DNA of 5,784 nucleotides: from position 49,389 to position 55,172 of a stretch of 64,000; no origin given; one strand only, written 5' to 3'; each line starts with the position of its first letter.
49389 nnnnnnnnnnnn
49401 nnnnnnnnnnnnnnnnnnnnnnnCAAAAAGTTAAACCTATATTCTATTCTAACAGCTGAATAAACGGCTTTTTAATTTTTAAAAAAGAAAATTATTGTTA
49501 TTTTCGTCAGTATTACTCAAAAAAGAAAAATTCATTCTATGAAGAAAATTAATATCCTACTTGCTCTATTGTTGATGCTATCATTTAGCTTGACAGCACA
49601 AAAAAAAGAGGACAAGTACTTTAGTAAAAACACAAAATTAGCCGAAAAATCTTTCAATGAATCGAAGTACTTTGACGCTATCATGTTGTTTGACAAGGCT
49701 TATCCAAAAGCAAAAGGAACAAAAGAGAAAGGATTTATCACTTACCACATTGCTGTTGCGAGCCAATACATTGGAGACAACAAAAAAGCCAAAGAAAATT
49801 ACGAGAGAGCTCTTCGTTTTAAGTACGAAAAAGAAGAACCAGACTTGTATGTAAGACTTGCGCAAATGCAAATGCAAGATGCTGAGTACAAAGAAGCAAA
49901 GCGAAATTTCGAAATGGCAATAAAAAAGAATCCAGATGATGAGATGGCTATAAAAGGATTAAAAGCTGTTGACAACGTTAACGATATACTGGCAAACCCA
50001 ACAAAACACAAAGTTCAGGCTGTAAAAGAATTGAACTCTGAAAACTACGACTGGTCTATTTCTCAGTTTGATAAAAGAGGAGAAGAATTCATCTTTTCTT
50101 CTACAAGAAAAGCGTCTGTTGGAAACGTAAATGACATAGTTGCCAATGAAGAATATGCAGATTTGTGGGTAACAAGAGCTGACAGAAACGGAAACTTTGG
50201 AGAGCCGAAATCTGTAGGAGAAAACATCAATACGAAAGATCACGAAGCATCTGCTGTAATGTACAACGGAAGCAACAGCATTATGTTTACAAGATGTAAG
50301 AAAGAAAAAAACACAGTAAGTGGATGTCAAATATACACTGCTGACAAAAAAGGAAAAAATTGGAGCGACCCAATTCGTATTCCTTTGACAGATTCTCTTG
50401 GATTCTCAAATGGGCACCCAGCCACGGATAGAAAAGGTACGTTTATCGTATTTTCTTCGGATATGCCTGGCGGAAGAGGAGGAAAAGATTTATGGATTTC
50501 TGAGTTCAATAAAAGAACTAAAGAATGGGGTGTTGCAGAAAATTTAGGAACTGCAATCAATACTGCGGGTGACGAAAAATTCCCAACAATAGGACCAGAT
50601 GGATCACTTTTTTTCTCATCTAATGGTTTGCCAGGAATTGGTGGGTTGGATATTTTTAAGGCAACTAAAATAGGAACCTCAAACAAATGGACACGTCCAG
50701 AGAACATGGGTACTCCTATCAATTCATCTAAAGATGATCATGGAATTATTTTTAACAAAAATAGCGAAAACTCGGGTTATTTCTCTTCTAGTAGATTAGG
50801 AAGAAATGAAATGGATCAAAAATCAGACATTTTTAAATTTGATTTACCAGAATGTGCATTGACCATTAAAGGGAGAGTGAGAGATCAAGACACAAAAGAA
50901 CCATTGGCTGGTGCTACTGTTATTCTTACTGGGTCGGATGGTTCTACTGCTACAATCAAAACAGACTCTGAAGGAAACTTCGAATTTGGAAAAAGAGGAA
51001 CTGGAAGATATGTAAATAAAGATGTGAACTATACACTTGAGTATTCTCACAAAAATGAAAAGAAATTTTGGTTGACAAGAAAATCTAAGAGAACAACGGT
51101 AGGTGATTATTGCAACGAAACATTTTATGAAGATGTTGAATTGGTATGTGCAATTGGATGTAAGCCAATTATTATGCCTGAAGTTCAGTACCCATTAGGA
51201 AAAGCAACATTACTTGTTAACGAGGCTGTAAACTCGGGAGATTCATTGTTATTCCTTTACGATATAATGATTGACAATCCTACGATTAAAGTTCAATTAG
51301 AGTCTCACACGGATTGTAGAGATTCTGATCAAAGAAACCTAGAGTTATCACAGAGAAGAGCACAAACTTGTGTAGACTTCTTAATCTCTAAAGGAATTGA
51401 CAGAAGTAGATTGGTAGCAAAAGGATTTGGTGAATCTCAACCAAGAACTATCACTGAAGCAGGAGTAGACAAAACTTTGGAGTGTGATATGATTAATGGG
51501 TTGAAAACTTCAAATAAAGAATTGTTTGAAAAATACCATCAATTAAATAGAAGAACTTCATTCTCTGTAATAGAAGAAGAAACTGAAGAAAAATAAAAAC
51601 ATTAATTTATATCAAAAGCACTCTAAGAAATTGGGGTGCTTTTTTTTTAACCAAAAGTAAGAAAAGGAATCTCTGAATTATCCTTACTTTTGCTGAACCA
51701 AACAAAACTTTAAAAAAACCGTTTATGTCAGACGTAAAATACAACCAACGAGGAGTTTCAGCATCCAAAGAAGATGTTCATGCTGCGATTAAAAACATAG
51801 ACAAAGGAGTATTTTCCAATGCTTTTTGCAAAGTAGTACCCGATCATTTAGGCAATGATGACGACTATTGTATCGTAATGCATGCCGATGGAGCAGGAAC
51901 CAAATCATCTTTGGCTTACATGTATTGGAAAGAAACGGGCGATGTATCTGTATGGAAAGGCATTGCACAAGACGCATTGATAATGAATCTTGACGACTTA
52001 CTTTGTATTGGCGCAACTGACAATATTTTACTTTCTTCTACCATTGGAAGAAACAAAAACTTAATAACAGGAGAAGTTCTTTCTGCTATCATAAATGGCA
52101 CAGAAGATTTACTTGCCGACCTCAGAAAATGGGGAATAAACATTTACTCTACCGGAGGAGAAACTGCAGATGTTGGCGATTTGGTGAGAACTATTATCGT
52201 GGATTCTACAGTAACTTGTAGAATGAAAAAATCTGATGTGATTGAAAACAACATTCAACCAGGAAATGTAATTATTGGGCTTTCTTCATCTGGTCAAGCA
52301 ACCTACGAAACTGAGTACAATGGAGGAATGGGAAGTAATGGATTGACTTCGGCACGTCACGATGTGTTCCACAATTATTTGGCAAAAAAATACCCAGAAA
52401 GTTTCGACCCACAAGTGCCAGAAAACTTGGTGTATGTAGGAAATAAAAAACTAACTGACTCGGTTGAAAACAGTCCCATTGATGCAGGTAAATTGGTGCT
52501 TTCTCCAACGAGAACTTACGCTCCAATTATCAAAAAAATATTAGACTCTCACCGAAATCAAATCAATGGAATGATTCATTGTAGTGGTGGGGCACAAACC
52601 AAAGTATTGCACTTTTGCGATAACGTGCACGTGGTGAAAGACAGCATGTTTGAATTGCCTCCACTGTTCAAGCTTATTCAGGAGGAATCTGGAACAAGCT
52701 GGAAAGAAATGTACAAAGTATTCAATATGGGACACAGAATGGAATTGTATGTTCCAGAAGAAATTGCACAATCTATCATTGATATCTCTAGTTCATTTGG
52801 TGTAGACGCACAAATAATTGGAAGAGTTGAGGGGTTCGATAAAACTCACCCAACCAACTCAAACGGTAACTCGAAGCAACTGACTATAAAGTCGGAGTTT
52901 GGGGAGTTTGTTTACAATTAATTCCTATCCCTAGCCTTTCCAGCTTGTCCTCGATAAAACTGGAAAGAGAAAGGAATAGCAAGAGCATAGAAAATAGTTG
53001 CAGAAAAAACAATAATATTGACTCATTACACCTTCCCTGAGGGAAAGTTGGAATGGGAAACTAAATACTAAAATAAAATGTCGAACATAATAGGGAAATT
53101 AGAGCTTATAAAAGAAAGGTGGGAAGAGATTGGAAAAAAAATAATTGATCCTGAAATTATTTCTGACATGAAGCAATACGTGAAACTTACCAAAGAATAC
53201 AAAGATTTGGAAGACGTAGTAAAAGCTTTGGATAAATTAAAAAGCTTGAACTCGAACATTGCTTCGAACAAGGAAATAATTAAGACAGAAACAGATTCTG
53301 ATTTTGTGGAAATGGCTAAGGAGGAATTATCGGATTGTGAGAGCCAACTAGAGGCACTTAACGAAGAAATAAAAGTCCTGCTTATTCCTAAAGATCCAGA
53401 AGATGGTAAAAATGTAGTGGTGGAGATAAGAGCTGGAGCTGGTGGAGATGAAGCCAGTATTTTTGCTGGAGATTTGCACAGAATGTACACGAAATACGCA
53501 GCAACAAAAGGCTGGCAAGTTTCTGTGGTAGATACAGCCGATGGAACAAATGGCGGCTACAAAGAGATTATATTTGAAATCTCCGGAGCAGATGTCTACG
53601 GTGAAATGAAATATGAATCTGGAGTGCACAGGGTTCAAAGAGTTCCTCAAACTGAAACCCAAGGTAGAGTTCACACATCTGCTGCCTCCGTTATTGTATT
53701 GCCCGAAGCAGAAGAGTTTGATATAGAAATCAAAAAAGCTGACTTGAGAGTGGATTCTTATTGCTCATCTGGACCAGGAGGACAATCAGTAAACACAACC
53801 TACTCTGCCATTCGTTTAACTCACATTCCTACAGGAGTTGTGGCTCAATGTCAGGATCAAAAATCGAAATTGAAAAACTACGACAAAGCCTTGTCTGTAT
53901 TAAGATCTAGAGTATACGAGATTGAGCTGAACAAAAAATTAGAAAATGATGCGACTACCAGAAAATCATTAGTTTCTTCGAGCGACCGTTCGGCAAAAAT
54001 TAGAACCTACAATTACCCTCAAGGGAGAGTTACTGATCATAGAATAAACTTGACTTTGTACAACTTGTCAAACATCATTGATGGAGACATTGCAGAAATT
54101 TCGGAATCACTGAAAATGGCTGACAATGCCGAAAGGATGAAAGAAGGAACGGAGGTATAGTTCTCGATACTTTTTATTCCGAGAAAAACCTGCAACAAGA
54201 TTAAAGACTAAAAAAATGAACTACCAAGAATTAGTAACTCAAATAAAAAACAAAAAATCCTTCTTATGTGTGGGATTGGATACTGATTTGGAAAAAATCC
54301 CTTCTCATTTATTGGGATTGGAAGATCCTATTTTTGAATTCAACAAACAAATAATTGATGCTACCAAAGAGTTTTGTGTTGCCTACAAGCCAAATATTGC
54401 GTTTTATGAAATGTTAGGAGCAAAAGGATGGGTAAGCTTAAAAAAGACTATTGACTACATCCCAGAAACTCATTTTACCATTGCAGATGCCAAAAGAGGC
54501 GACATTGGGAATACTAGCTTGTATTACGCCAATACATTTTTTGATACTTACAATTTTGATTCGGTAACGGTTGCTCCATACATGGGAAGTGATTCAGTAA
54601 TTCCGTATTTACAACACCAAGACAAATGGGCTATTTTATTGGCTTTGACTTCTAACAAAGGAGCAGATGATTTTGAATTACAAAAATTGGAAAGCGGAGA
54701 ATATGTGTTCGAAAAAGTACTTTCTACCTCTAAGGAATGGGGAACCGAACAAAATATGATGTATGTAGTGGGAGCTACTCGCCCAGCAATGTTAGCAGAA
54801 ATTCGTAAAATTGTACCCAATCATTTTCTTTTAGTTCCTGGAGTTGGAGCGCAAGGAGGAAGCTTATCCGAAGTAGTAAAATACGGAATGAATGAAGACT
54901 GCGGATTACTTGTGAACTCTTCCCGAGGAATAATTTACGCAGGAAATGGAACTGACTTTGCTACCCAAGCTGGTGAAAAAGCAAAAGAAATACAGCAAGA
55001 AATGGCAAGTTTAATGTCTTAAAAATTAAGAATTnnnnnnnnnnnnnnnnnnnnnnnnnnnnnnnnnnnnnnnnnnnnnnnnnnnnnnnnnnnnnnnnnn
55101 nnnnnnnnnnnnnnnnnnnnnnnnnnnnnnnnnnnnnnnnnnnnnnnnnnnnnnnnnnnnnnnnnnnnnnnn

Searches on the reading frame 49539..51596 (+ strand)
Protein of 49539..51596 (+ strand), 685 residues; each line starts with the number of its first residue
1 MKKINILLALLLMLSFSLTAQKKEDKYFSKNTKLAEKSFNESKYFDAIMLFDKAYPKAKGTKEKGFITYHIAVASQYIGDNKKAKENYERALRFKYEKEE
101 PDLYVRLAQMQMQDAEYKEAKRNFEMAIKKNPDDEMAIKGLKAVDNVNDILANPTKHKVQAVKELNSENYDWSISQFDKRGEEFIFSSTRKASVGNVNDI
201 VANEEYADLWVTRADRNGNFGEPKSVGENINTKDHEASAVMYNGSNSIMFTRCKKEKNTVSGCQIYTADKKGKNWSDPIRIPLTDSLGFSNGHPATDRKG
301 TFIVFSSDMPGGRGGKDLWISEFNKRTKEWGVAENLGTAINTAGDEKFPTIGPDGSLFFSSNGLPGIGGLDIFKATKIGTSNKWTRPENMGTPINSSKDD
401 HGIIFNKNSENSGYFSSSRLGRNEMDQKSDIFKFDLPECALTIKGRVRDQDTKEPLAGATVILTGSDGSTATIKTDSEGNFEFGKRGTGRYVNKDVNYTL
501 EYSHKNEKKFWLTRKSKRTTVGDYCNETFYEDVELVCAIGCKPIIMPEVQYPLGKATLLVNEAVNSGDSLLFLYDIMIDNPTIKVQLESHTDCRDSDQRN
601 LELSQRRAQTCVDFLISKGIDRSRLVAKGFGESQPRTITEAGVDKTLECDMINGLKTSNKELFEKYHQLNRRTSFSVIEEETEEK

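Call 82: search_protein_families(library=pfam, proteins=[window:49539-51596:+], max_evalue=0.00001)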
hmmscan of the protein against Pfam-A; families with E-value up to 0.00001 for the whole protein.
window:49539-51596:+ (685 aa): 5 families
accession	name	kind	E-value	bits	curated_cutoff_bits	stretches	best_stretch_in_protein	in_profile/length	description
PF00691.25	OmpA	-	7.5e-12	45.9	27.2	1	578-644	25-93/98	OmpA family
PF13620.12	CarboxypepD_reg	-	4.4e-10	40.2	32.3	1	442-491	1-50/82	Carboxypeptidase regulatory-like domain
PF13715.12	CarbopepD_reg_2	-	3e-07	30.8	32.2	1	443-491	1-46/88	CarboxypepD_reg-like domain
PF07719.23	TPR_2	-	4.7e-06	26.8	27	0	102-134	2-34/34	Tetratricopeptide repeat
PF00515.34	TPR_1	-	7.1e-06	26.1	27.8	0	102-134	2-34/34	Tetratricopeptide repeat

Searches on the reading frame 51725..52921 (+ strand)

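Call 82: search_protein_families(library=pfam, proteins=[window:51725-52921:+], max_evalue=0.00001)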
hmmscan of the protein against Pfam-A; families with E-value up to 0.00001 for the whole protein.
window:51725-52921:+ (398 aa): 2 families
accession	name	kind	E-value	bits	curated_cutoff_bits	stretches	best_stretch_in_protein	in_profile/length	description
PF00586.29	AIRS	-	1.4e-12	48.4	24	1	45-166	10-111/112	AIR synthase related protein, N-terminal domain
PF02769.27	AIRS_C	-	4.3e-09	37.2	23.1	1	178-370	1-147/156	AIR synthase related protein, C-terminal domain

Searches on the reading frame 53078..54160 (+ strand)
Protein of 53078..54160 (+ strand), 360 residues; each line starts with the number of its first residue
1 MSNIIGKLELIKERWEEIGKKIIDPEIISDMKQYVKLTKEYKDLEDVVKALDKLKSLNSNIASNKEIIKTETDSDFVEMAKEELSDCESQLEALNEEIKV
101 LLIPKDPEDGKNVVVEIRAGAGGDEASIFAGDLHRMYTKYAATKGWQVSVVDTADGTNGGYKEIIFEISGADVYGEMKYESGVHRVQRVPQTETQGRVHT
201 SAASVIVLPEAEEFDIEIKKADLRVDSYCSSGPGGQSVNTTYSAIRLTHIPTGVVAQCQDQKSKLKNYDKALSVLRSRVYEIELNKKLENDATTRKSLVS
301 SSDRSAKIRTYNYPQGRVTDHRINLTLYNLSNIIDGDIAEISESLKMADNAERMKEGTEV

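Call 82: search_protein_families(library=pfam, proteins=[window:53078-54160:+], max_evalue=0.00001)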
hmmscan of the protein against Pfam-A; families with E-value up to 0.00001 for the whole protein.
window:53078-54160:+ (360 aa): 2 families
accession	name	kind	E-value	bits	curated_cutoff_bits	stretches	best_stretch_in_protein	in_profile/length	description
PF03462.23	PCRF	-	5e-75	252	24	1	11-205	1-194/194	PCRF domain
PF00472.26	RF-1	-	9e-37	126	35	1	213-322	2-116/116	RF-1 domain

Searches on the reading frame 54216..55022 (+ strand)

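Call 82: search_protein_families(library=pfam, proteins=[window:54216-55022:+], max_evalue=0.00001)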
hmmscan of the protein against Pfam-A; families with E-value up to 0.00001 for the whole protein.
window:54216-55022:+ (268 aa): 1 family
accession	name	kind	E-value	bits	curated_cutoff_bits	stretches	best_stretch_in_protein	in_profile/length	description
PF00215.30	OMPdecase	-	3.4e-22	79.9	27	1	17-245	3-214/221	Orotidine 5'-phosphate decarboxylase / HUMPS family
